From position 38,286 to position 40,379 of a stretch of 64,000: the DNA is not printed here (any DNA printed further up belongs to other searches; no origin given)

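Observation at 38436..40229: Unusual J-domain + PARP-type zinc finger + BRCT architecture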

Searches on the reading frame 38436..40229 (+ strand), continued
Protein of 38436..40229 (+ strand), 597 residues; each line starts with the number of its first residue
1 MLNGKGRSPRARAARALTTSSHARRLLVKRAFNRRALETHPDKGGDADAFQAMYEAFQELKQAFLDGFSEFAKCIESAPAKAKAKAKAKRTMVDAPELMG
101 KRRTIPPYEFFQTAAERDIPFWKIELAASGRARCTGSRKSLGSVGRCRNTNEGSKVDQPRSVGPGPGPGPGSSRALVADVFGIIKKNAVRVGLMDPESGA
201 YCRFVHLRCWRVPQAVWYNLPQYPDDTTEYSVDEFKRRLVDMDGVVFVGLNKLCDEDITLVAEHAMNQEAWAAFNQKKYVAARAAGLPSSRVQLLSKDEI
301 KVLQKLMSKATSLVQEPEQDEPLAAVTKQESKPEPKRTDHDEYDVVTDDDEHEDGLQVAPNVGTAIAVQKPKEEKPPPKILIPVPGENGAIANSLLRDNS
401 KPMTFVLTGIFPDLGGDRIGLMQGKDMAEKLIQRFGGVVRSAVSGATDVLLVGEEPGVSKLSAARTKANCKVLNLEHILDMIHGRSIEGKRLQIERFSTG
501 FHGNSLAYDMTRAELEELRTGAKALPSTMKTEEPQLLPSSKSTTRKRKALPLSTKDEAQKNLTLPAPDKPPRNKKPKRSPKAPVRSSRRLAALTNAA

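Call 26: find_encoding_contigs(protein=P0002, flank=3000, max_places=3)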
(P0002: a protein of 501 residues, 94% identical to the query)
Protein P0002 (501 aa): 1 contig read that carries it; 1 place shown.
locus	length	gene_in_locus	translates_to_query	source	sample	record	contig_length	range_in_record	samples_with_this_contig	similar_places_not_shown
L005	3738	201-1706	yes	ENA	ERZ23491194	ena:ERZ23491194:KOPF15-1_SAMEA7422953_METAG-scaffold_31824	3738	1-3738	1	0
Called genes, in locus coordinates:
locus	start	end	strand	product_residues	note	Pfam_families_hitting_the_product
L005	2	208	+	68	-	?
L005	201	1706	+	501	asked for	-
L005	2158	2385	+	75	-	-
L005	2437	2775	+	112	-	-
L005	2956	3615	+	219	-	-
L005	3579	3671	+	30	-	-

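Call 27: find_encoding_contigs(protein=P0028, flank=3000, max_places=4)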
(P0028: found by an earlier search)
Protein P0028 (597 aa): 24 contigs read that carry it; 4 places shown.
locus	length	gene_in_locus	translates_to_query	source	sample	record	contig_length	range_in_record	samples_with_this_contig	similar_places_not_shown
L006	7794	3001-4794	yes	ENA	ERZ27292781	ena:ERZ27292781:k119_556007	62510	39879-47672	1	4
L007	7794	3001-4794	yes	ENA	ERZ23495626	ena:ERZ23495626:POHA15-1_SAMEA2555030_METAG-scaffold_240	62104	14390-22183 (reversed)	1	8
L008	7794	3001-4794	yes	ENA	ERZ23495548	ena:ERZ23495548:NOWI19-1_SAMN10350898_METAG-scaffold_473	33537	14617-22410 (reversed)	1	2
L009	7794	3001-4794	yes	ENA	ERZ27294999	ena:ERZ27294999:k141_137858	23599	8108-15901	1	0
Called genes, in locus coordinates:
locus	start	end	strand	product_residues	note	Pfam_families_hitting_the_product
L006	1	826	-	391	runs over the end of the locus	-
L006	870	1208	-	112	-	-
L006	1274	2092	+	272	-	PF03992:ABM, PF05336:rhaM (faint), PF03992:ABM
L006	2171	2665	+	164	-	PF05005:Ocnus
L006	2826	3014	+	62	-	-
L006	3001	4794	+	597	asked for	-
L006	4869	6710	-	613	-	PF00160:Pro_isomerase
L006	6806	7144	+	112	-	-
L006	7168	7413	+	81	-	PF01423:LSM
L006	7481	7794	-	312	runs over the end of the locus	-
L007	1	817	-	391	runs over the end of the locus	-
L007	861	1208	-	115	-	-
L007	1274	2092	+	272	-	PF03992:ABM, PF05336:rhaM (faint), PF03992:ABM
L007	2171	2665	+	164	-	PF05005:Ocnus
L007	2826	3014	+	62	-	-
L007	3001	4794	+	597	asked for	-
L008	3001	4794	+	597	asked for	-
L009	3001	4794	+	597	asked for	-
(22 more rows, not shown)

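Call 36: search_protein_representatives(alignment_id=A3)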
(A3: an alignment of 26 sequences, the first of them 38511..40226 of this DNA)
Query: 26 sequences, 588 profile positions. Proteins with E-value up to 0.001 (for the whole library): 7729; up to 1e-10: 1014; up to 1e-30: 423. The best 150 are listed.
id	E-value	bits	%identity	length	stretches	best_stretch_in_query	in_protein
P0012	2.3e-236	802.9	-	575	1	1-569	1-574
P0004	2.3e-203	693.9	-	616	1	10-585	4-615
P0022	6.6e-175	599.9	-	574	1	1-521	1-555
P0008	1.1e-173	596.0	-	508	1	77-586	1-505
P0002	4.3e-173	593.9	-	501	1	116-586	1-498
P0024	8.0e-157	540.2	-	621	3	51-322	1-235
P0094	2.6e-152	525.3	-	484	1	96-583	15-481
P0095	4.7e-127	441.9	-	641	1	11-562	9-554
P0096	1.2e-126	440.6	-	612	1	1-514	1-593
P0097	6.7e-126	438.1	-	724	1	1-521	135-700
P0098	4.8e-125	435.3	-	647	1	5-582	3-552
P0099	1.7e-124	433.4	-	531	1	8-534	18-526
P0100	1.2e-123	430.7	-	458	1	13-512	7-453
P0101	3.6e-123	429.1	-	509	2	11-296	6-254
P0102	2.3e-122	426.4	-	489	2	12-305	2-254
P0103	4.4e-122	425.5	-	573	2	1-292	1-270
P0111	1.7e-117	410.3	-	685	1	15-539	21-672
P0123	7.2e-114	398.4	-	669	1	1-516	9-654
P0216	7.7e-81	289.3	-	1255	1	105-497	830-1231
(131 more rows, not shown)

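Call 42: search_protein_families(library=pfam, alignment_id=A6, max_evalue=0.001)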
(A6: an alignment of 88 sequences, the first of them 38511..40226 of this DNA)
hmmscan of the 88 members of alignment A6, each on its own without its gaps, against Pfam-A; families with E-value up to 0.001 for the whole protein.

A. member 1, window:38511-40226:+ (572 aa): 1 family
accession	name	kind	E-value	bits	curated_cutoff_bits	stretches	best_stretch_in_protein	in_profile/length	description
PF00533.33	BRCT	-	0.00069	20.2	21.3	0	400-440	22-62/78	BRCA1 C Terminus (BRCT) domain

B. families by the number of members that match (of 88 scanned): 8 families
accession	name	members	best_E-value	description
PF00533.33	BRCT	87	3.9e-21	BRCA1 C Terminus (BRCT) domain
PF00645.25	zf-PARP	68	4e-12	Poly(ADP-ribose) polymerase and DNA-Ligase Zn-finger region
PF00226.36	DnaJ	59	2.3e-07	DnaJ domain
PF02037.33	SAP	7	2.5e-11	SAP domain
PF12738.14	PTCB-BRCT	7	1.3e-07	twin BRCT domain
PF16589.12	BRCT_2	1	3.9e-07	BRCT domain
PF18953.6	SAP_new25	1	4.2e-07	SAP domain-containing new25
PF15288.11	zf-CCHC_6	1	0.00022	Zinc knuckle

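Call 47: list_cluster_members(proteins=[P0095, P0096, P0097, P0098, P0099, P0100, P0103, P0111, P0123, P0216])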
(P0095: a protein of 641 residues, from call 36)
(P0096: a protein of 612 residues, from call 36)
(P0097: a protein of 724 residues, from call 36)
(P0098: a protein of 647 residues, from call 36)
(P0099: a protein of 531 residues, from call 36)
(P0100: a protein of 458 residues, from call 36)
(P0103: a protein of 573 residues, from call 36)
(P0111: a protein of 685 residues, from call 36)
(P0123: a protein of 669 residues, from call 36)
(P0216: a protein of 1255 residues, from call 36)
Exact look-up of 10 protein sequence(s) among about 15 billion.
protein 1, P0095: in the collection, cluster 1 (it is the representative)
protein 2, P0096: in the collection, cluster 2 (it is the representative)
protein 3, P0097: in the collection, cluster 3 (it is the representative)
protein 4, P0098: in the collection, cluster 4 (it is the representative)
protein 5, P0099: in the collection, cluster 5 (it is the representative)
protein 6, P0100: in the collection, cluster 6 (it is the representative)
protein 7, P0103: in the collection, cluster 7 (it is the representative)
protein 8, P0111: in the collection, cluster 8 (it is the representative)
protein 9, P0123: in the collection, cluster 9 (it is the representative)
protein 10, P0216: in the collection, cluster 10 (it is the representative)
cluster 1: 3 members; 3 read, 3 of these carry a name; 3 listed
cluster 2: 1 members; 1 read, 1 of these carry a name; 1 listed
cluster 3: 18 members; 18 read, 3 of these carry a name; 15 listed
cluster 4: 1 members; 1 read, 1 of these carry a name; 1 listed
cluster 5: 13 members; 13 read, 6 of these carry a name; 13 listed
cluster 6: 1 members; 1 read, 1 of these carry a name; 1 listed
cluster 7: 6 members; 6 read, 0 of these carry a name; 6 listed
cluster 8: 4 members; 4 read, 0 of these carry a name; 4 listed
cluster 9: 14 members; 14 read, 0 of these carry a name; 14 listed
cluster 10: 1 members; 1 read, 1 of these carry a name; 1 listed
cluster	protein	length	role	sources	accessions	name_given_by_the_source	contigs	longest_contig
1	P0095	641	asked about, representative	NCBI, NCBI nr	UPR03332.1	J domain-containing protein [Chloropicon primus]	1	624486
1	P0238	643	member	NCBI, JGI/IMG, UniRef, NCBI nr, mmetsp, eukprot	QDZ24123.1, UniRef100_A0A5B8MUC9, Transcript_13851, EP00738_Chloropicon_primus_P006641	hypothetical protein A3770_12p66410 [Chloropicon primus] | J domain-containing protein n=1 Tax=Chloropicon primus TaxID=1764295 ... | Transcript_13851/g.39056 ORF Transcript_13851/g.39056 Transcript_13851/m.39056 ...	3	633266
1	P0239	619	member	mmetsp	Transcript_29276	Transcript_29276/g.62001 ORF Transcript_29276/g.62001 Transcript_29276/m.62001 ...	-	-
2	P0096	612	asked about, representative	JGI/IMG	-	hypothetical protein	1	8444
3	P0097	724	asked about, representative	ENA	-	-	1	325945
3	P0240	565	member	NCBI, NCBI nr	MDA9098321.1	hypothetical protein N9L76_05220, partial [bacterium] | hypothetical protein [bacterium]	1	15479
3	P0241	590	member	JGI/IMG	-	hypothetical protein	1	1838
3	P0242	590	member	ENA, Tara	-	strand:+ start:7560 stop:9332 length:1773 start_codon:yes stop_codon:yes ...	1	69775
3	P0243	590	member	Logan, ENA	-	-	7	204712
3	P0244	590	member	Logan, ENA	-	-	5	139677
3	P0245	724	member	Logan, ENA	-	-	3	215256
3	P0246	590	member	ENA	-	-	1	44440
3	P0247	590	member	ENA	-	-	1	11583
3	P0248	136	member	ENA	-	-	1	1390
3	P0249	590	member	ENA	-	-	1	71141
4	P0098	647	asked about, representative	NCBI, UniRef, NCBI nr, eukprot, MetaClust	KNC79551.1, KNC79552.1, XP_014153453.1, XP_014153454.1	hypothetical protein SARC_08051 [Sphaeroforma arctica JP610] | J domain-containing protein n=1 Tax=Sphaeroforma arctica JP610 TaxID=667725 ... | hypothetical protein, variant [Sphaeroforma arctica JP610]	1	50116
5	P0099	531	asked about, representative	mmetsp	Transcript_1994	Transcript_1994/g.4970 ORF Transcript_1994/g.4970 Transcript_1994/m.4970 type:complete ...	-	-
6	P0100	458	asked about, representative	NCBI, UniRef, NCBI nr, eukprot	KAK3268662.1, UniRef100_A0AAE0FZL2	hypothetical protein CYMTET_22847 [Cymbomonas tetramitiformis] | BRCT domain-containing protein n=1 Tax=Cymbomonas tetramitiformis TaxID=36881 ... | gene23007-27834_t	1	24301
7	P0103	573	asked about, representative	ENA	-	-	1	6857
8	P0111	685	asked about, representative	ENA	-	-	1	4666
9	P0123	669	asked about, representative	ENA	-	-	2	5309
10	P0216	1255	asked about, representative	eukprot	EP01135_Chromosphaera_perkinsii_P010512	Nk52_evm22s2152 gene=Nk52_evmTU22s2152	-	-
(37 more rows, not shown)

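Call 54: predict_structure(alignment_id=A6)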
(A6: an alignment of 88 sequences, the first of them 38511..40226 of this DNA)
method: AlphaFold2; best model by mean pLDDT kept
length: 572 residues; sequences in the alignment: 88
mean_pLDDT: 75.3   pTM: 0.67
mean pLDDT of the five models: 75.3, 74.7, 73.8, 72.9, 72.8
residues with pLDDT >= 90: 231; 70-90: 114; 50-70: 125; < 50: 102
segments of 3 or more residues with pLDDT < 50: 70-76, 297-303, 314-347, 517-519, 523-544, 546-550, 552-557, 559-561
pLDDT, mean of each block of 10 residues (from residue 1): 87 92 90 89 86 74 55 52 86 90 93 69 62 51 54 75 94 91 92 80 82 93 95 95 87 68 59 79 76 49 47 47 38 36 44 85 98 95 93 79 97 97 97 97 96 97 94 93 96 81 52 51 47 42 44 47 54 50
secondary structure, 60 per line:
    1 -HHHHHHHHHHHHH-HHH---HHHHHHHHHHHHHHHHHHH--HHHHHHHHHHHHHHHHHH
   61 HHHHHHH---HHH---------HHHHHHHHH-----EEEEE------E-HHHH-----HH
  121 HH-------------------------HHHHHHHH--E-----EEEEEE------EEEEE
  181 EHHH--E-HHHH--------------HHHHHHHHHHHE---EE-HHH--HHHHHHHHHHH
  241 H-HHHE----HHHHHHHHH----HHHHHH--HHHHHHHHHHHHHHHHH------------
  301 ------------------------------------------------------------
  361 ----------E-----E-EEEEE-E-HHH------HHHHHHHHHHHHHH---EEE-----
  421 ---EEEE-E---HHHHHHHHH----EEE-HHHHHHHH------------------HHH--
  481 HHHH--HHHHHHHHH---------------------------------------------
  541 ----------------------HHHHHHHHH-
elements in order: H2-14 H22-40 H43-67 H83-91 E97-101 H110-113 H119-122 H148-155 E164-169 E176-181 H189-192 H207-217 H230-241 H251-259 H264-269 H272-288 E379-383 H396-409 E413-415 E424-427 H433-441 E446-448 H450-457 H481-484 H487-495 H563-571

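Call 56: fold_search(model_id=the predicted structure, library=pdb)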
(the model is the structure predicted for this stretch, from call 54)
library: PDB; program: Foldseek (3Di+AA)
matches with E <= 10: 393; with E <= 0.001: 5
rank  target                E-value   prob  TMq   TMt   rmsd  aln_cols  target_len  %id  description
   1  2ebu_MODEL_1_A        5.5e-05  1.00  0.14  0.64  10.9       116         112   24  Solution structure of the BRCT domain from human replication factor C large subunit 1 (released 2007-08-14)
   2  7u19_A                3.6e-04  1.00  0.14  0.13  15.3       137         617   23  RFC:PCNA bound to nicked DNA (released 2022-07-06)
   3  7u1a_A                7.2e-04  1.00  0.14  0.13  13.7       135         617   24  RFC:PCNA bound to dsDNA with a ssDNA gap of six nucleotides (released 2022-07-06)
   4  2k7f_MODEL_1_A        8.5e-04  1.00  0.14  0.64   3.2       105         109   28  HADDOCK calculated model of the complex between the BRCT region of RFC p140 and dsDNA (released 2009-09-08)
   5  8dr5_A                9.6e-04  1.00  0.14  0.12  15.1       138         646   25  Open state of RFC:PCNA bound to a 3' ss/dsDNA junction (DNA2) with NTD (released 2022-08-17)
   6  7tfh_A                2.0e-03  1.00  0.13  0.12  14.4       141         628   26  Atomic model of the S. cerevisiae clamp-clamp loader complex PCNA-RFC bound to two DNA molecules, one at the 5'-recess (released 2022-11-16)
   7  9a6z_B                4.1e-03  1.00  0.13  0.11   7.6       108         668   26  Integrative model of RPOB-DNLJ by crosslinking MS and deep learning (released 2024-09-18)
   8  8dr3_A                4.4e-03  1.00  0.14  0.12   8.0       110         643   28  Closed state of RFC:PCNA bound to a 3' ss/dsDNA junction (DNA2) with NTD (released 2022-08-17)
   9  3qvg_B                3.8e-02  0.99  0.12  0.57   6.3       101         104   15  XRCC1 bound to DNA ligase (released 2011-06-15)
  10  9mi8_A                4.0e-02  0.66  0.12  0.13  16.6       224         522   13  Human PARP1 N-terminal domains bound to nicked DNA (released 2026-03-04)
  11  7lsy_X                6.4e-02  0.97  0.13  0.28   5.6       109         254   20  NHEJ Short-range synaptic complex (released 2021-04-14)
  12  9iax_K                6.8e-02  0.87  0.13  0.10  11.6       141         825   18  DNA-PK, LX4, XLF - Catalytic domain of L4 (released 2026-03-04)
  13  7lsy_Y                7.6e-02  0.97  0.13  0.09   5.6       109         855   20  NHEJ Short-range synaptic complex (released 2021-04-14)
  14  9cqc_f                8.1e-02  0.90  0.11  0.08   5.4        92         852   17  The ligation complex like in the NHEJ pathway (released 2025-04-23)
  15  4bmd                  9.6e-02  0.99  0.12  0.34   3.2        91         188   19  Crystal structure of S.pombe Rad4 BRCT3,4 (released 2013-10-09)
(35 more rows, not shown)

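Call 69: find_encoding_contigs(protein=P0038, flank=2500, max_places=2)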
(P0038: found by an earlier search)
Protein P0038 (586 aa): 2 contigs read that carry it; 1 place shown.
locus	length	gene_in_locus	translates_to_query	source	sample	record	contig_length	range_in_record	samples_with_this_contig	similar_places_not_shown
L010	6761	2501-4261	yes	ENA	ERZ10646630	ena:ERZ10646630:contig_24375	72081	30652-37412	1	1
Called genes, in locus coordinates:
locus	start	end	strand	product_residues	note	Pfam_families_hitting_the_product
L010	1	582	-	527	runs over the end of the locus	-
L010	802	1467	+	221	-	PF03992:ABM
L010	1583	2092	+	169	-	PF05005:Ocnus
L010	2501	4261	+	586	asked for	-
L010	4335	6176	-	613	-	PF00160:Pro_isomerase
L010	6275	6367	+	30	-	-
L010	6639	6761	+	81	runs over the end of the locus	PF01423:LSM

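Call 73: find_homologous_proteins(query=A6, max_evalue=1e-40)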
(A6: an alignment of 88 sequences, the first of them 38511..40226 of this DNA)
Query A6 (88 sequences) (572 aa, profile of the alignment): 26 proteins with E <= 1e-40 among 8000 candidates.
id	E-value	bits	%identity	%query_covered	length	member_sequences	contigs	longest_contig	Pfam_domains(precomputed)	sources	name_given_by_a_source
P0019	9.8e-221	752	28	44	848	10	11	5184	PF00645.26,PF00533.34,PF16589.13,PF12738.14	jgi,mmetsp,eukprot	mmetsp:Transcript_2524/g.5431 ORF Transcript_2524/g.5431 Transcript_2524/m.5431 type:complete len:84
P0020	4.5e-171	588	30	85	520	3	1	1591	PF00226.37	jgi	-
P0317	1.4e-161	557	25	44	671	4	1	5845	PF00645.26,PF00533.34,PF12738.14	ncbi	ncbi:hypothetical protein ACHAWX_003482 [Stephanocyclus meneghinianus]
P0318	1.6e-154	534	26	98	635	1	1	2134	PF00226.37,PF00533.34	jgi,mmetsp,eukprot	mmetsp:Transcript_13473/g.16454 ORF Transcript_13473/g.16454 Transcript_13473/m.16454 type:complete 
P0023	1.6e-144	501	35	44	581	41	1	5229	PF00226.37,PF00533.34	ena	-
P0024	4.1e-143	496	25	42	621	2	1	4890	PF00645.26,PF00533.34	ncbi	-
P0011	5.3e-127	443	37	97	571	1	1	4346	PF00533.34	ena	-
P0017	1.5e-126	442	36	91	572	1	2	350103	PF00533.34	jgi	-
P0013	1.0e-125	439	36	97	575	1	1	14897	PF00533.34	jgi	jgi:hypothetical protein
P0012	1.4e-125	438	36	97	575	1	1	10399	PF00533.34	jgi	jgi:hypothetical protein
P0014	5.1e-125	437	35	100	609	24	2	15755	PF00533.34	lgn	-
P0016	1.3e-124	435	36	97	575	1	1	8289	PF00533.34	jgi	jgi:hypothetical protein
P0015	4.2e-124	434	35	100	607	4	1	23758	PF00533.34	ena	-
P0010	4.3e-124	434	37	97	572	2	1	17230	PF00533.34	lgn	-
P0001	5.2e-123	430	99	100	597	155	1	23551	-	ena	-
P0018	1.2e-122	429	36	90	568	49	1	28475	PF00533.34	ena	-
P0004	1.1e-112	396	40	97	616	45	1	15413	PF00533.34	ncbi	-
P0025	3.8e-111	391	38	30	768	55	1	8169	PF00645.26,PF00533.34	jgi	-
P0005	5.3e-111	390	40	99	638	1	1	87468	PF00533.34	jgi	-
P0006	1.5e-110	389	39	99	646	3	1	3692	PF00533.34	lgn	-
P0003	1.8e-110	389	39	94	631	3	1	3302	PF00533.34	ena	-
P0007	2.0e-108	382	41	94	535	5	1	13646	PF00533.34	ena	-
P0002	4.3e-105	371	94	87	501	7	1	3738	-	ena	-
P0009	1.4e-94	336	41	84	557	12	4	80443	PF00533.34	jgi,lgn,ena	-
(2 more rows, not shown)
